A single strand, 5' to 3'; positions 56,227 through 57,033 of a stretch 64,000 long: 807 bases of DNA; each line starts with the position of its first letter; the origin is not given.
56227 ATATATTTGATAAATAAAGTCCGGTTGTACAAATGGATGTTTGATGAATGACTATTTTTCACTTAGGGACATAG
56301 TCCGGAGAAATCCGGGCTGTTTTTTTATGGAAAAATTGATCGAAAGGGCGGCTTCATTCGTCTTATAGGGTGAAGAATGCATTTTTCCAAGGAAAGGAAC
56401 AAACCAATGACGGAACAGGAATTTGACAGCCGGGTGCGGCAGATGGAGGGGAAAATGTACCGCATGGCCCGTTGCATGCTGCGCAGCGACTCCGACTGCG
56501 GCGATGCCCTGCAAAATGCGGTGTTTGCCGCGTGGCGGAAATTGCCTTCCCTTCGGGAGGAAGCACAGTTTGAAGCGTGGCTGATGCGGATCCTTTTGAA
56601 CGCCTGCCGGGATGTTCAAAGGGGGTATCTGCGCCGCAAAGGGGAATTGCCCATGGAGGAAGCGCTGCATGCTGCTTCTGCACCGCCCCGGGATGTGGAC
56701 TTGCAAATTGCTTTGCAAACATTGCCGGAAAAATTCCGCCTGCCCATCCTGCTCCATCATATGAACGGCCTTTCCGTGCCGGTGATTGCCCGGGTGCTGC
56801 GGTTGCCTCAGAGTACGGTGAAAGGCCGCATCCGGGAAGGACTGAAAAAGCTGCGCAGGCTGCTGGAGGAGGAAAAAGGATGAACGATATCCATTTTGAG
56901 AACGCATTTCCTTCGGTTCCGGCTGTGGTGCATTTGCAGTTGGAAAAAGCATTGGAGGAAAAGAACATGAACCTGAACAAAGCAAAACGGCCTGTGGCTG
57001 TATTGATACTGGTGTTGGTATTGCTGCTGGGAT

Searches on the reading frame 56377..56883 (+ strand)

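Call 71: search_protein_families(library=pfam, proteins=[window:56377-56883:+], max_evalue=0.00001)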
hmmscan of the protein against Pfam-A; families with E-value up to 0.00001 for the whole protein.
window:56377-56883:+ (168 aa): 3 families
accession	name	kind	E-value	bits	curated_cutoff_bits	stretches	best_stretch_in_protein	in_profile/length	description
PF04542.20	Sigma70_r2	-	6.9e-10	39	24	1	20-87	2-67/71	Sigma-70 region 2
PF08281.18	Sigma70_r4_2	-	2e-09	37.4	25.7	1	112-159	7-54/54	Sigma-70, region 4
PF04545.22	Sigma70_r4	-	1.8e-07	31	24.1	1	112-160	1-49/50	Sigma-70, region 4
